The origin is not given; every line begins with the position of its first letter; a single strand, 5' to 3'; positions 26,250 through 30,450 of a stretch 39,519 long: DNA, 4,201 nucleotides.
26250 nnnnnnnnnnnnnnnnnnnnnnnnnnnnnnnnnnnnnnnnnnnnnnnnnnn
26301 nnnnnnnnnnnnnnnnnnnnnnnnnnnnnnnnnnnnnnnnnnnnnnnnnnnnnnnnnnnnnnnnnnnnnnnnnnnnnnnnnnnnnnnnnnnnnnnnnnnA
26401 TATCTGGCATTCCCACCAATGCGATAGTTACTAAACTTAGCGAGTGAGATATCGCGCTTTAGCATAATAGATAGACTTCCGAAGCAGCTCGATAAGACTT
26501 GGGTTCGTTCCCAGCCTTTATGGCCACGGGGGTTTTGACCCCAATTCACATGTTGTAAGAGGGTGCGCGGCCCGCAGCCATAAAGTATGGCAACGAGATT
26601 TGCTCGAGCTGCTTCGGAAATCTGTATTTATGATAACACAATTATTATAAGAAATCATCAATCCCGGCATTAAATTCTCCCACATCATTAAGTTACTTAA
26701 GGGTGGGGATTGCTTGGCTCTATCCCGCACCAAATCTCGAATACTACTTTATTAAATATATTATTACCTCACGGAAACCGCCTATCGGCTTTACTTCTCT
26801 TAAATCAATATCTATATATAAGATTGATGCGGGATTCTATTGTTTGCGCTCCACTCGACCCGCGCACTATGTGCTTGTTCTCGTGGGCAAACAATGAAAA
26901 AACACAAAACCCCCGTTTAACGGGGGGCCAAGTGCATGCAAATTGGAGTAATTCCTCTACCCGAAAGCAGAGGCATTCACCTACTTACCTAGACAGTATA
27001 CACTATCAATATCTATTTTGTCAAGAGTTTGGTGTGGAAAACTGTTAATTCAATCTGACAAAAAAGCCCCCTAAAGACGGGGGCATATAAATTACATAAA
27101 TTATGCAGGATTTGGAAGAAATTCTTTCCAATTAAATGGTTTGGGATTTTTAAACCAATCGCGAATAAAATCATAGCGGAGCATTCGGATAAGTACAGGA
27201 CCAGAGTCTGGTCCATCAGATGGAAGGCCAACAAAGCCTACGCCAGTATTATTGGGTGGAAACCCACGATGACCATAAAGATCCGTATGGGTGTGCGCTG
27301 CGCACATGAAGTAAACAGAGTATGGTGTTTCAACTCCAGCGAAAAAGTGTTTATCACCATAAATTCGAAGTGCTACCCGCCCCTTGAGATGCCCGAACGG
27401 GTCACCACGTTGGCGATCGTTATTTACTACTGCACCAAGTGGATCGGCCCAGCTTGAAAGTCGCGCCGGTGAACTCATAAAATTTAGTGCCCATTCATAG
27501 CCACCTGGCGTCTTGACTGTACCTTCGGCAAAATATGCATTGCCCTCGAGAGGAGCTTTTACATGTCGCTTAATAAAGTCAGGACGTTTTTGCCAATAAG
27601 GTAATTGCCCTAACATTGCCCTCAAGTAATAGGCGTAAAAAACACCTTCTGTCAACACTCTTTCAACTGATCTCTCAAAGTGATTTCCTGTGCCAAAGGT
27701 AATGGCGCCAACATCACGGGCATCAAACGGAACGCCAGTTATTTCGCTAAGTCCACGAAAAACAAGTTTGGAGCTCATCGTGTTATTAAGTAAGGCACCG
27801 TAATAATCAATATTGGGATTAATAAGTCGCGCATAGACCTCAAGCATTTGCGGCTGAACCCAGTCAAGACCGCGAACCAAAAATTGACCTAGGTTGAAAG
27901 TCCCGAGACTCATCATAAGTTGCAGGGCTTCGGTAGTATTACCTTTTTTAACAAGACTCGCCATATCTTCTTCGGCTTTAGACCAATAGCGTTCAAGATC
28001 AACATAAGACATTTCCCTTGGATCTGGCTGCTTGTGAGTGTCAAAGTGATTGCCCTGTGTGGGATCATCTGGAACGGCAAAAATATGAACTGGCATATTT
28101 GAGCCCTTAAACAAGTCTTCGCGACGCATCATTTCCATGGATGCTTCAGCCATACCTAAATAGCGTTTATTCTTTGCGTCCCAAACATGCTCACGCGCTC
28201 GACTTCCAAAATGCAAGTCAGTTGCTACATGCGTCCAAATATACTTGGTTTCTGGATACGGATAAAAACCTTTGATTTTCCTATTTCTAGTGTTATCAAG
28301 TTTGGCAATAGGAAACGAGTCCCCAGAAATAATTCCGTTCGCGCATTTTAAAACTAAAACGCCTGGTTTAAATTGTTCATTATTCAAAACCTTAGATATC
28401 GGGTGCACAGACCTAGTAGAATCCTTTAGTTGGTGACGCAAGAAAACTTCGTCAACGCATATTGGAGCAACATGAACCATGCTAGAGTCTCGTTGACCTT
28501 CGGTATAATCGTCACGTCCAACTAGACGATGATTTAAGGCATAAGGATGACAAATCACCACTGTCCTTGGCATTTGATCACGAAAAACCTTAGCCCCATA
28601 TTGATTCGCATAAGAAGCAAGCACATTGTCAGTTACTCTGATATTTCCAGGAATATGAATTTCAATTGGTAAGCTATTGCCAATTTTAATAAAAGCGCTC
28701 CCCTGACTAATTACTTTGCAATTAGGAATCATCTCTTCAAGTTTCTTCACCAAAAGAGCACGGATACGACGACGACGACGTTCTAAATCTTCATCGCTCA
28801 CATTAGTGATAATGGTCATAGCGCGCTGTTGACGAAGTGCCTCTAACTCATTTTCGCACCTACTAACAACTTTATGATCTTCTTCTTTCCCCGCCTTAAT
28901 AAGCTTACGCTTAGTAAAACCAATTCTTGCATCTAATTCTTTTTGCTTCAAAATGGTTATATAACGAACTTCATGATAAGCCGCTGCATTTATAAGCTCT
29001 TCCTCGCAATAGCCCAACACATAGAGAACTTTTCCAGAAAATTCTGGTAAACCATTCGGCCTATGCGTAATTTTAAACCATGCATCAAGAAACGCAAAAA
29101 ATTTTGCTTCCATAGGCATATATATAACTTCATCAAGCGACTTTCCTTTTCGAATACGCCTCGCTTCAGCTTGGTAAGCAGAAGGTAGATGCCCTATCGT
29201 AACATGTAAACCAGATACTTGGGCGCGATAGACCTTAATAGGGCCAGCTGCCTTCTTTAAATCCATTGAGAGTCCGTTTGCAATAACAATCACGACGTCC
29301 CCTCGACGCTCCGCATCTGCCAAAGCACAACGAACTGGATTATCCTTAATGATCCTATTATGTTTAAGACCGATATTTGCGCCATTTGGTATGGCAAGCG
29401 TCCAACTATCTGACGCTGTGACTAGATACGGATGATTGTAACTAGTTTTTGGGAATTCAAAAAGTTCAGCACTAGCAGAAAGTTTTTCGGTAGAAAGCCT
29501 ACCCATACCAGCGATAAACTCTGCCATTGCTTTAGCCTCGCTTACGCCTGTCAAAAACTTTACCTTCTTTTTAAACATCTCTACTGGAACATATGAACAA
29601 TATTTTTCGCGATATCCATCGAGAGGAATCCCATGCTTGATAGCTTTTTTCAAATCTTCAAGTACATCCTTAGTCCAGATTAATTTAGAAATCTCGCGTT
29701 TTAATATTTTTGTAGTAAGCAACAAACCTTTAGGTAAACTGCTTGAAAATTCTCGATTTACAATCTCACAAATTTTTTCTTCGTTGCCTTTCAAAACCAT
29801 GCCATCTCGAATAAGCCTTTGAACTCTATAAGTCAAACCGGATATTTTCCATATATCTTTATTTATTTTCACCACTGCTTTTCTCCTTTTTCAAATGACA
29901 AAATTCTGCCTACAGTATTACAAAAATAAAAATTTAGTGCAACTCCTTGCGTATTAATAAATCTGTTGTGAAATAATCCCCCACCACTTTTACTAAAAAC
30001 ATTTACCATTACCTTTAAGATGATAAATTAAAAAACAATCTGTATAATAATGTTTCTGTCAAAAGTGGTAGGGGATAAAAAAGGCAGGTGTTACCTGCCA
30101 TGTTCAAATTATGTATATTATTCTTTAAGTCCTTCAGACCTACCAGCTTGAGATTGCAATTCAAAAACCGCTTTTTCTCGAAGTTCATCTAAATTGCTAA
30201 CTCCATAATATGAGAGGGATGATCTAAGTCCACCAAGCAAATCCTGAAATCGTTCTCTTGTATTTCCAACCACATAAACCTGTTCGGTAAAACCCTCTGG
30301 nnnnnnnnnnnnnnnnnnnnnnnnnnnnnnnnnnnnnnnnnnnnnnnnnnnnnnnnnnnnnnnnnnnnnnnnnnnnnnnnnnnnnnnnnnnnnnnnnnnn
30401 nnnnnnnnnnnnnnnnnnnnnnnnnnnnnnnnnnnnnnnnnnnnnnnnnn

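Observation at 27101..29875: Monocistronic 924-aa orphan with non-canonical metallophosphoesterase-like motifs, flanked by structured non-coding DNA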

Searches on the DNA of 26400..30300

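Call 17: search_rna_families(source=window, start=26400, end=30300, threshold=evalue, max_evalue=1)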
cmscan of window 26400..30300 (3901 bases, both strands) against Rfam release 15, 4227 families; matches with E-value up to 1: 2.
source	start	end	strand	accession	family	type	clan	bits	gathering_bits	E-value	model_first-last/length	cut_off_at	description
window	27058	27136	-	RF00513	Trp_leader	Cis-reg; leader;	-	23.9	41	0.11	1-100/100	no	Tryptophan operon leader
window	29976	30076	-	RF04143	MIR869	Gene; miRNA;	-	19.4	330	0.14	96-204/298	no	MIR869 microRNA precursor family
